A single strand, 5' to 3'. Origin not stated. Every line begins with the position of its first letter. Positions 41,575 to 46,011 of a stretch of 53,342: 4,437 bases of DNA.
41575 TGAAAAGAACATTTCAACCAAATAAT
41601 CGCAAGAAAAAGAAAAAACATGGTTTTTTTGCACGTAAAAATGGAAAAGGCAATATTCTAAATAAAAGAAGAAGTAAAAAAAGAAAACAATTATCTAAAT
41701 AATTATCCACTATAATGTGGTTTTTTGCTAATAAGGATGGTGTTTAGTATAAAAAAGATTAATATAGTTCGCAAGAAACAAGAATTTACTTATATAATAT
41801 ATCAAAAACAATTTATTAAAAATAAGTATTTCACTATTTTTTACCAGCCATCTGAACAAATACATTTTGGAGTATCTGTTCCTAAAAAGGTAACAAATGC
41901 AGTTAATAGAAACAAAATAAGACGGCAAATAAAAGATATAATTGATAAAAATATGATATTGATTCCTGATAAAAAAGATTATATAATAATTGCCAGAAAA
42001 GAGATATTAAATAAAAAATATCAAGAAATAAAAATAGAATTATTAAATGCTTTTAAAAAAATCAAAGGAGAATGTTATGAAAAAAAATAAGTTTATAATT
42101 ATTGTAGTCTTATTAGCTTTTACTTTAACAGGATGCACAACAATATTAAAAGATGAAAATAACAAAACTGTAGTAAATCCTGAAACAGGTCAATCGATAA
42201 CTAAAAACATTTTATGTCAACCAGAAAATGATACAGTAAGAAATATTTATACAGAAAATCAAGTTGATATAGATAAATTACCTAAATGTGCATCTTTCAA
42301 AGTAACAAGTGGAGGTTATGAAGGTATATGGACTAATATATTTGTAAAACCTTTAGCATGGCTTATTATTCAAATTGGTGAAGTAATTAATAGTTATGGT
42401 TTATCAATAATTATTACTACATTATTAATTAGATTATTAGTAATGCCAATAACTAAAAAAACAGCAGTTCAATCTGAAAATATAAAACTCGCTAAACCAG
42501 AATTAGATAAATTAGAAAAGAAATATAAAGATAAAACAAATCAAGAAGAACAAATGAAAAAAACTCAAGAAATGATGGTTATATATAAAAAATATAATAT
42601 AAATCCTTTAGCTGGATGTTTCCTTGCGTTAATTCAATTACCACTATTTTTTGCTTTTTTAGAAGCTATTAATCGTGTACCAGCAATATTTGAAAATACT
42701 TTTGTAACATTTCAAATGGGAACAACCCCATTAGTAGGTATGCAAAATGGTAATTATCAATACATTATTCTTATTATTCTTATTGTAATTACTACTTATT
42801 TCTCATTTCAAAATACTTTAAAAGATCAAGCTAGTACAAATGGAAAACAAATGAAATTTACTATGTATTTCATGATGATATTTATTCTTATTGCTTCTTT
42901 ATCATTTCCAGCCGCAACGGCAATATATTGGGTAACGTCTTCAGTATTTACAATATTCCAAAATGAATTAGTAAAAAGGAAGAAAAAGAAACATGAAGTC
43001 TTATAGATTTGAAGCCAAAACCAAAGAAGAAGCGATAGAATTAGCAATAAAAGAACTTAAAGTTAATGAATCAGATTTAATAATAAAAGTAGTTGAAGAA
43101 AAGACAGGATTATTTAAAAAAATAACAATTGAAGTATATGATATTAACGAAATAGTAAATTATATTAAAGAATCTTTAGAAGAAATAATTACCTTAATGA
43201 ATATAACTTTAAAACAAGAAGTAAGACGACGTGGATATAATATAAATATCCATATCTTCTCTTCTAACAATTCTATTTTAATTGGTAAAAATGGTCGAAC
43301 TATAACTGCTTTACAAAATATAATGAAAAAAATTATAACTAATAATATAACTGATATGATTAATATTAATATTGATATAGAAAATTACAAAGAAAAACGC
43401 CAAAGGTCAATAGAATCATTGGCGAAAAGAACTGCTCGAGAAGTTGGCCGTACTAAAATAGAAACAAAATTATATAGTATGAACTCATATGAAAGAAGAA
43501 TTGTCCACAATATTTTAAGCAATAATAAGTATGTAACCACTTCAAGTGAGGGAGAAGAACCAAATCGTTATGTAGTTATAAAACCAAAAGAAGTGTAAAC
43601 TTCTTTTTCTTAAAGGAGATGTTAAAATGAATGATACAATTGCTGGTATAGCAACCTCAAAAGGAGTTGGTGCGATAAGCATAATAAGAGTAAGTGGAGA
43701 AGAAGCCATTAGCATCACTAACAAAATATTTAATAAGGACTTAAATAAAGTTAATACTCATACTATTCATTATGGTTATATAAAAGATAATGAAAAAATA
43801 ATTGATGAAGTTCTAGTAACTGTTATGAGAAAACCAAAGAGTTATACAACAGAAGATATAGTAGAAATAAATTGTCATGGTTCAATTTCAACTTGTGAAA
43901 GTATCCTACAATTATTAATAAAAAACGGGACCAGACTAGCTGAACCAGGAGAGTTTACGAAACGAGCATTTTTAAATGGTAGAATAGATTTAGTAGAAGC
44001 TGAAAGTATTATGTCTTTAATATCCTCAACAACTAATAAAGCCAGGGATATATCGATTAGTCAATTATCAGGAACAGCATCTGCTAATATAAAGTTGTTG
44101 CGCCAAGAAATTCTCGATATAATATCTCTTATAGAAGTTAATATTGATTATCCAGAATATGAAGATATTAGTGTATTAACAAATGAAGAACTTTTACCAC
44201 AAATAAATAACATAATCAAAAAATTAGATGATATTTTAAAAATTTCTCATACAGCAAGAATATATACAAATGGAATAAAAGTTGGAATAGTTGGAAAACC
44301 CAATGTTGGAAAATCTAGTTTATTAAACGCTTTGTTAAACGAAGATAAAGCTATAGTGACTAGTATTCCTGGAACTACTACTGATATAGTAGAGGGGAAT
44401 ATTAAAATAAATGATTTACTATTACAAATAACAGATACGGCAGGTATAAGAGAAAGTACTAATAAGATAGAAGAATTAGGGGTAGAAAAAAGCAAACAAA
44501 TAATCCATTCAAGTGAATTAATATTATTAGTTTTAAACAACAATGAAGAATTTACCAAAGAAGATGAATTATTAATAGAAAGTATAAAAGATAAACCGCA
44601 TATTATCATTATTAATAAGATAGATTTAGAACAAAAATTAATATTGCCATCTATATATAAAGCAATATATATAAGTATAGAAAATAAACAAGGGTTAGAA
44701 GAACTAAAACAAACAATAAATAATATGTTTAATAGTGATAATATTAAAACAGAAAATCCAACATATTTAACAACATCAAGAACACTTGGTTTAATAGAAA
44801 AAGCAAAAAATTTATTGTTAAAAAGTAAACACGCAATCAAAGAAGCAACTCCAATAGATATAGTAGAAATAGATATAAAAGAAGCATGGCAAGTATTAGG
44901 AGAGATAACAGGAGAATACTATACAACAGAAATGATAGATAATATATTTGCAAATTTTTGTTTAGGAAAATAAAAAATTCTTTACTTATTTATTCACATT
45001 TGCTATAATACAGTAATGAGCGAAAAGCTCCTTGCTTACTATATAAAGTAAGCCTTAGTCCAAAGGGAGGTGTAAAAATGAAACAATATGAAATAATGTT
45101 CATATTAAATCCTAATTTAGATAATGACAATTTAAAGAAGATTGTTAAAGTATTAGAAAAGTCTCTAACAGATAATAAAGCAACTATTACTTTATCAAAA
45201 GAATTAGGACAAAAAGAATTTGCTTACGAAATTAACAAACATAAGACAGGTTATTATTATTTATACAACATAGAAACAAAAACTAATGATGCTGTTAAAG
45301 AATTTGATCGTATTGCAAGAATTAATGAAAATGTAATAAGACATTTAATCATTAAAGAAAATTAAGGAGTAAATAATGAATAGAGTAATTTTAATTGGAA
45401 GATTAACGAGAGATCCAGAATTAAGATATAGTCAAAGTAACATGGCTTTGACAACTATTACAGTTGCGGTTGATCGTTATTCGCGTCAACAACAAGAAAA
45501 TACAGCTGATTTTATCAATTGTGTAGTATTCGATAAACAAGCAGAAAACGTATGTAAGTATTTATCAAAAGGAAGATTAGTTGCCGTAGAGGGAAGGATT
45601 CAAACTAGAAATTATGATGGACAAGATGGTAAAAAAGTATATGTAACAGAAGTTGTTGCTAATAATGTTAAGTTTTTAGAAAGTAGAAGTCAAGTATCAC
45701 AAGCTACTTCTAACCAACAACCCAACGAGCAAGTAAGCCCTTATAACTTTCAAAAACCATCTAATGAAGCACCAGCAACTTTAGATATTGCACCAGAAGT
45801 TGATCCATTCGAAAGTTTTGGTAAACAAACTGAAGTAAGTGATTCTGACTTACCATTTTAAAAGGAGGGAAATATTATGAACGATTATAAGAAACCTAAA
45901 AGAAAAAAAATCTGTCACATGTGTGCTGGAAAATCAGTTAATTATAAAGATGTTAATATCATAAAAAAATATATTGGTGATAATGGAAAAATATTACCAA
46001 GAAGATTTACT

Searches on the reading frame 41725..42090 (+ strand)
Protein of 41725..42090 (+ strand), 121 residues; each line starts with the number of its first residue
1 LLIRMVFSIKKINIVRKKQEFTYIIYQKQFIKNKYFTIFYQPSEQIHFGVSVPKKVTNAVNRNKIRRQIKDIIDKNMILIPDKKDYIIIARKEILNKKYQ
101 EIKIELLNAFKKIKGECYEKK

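Call 71: search_protein_families(library=pfam, proteins=[window:41725-42090:+], max_evalue=0.00001)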
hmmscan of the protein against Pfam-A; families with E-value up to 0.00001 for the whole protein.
window:41725-42090:+ (121 aa): 1 family
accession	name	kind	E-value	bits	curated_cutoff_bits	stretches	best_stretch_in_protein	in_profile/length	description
PF00825.24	Ribonuclease_P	-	3.5e-23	82.1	22.3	1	11-113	3-108/109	Ribonuclease P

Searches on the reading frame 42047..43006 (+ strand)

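Call 71: search_protein_families(library=pfam, proteins=[window:42047-43006:+], max_evalue=0.00001)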
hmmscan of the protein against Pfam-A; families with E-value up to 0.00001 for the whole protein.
window:42047-43006:+ (319 aa): 1 family
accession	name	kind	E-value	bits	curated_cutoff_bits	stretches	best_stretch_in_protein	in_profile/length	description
PF02096.25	60KD_IMP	-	1.1e-38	133.2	35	1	117-310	1-162/163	60Kd inner membrane protein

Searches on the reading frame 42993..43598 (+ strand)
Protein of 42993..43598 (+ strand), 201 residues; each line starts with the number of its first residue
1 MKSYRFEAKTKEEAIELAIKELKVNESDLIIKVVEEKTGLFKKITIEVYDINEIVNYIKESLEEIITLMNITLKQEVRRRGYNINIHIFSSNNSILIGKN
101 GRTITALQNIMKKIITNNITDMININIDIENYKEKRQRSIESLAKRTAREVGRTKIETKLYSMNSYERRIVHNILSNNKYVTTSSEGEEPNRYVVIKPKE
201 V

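Call 71: search_protein_families(library=pfam, proteins=[window:42993-43598:+], max_evalue=0.00001)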
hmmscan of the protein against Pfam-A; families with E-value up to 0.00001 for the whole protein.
window:42993-43598:+ (201 aa): 3 families
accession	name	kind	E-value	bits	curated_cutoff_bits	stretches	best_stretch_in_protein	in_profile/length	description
PF01424.28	R3H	-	6.5e-18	65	26.8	1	139-198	2-60/60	R3H domain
PF13083.13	KH_KhpA-B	-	4.7e-08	33.3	32.1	1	58-118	4-65/73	KhpA/KhpB, KH domain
PF14804.11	Jag_N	-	6.4e-08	33.3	25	1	6-48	1-48/50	Jag N-terminus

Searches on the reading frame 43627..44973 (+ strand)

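Call 71: search_protein_families(library=pfam, proteins=[window:43627-44973:+], max_evalue=0.00001)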
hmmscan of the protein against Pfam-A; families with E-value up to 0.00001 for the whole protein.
window:43627-44973:+ (448 aa): 5 families
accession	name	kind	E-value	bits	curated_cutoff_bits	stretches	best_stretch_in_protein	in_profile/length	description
PF12631.12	MnmE_helical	-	3.3e-53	181.4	40.1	1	122-445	1-211/211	MnmE helical domain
PF10396.14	TrmE_N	-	1.1e-43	148.7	29.8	1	4-119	1-117/117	GTP-binding protein TrmE N-terminus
PF01926.29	MMR_HSR1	-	2.3e-27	95.8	21.9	1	218-331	1-113/113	50S ribosome-binding GTPase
PF02421.24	FeoB_N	-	1.8e-10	41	27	1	218-337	2-120/156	Ferrous iron transport protein B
PF00350.29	Dynamin_N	-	1e-06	29.3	27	0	219-251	1-33/168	Dynamin family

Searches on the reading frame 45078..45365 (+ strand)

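Call 71: search_protein_families(library=pfam, proteins=[window:45078-45365:+], max_evalue=0.00001)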
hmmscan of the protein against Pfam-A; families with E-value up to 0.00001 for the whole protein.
window:45078-45365:+ (95 aa): 1 family
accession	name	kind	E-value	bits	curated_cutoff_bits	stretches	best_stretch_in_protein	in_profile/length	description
PF01250.22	Ribosomal_S6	-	2e-27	95.6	27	1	3-93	1-90/90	Ribosomal protein S6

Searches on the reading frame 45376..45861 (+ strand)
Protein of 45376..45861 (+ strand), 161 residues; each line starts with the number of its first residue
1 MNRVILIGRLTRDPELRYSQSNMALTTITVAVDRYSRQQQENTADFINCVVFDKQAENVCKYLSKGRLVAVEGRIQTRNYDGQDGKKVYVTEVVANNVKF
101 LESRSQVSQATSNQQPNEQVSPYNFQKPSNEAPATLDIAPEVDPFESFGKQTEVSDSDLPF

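Call 71: search_protein_families(library=pfam, proteins=[window:45376-45861:+], max_evalue=0.00001)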
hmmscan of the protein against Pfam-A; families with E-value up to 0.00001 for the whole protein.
window:45376-45861:+ (161 aa): 1 family
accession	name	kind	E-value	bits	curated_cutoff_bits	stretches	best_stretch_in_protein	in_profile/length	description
PF00436.31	SSB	-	7.6e-37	126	26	1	1-101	1-104/104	Single-strand binding protein family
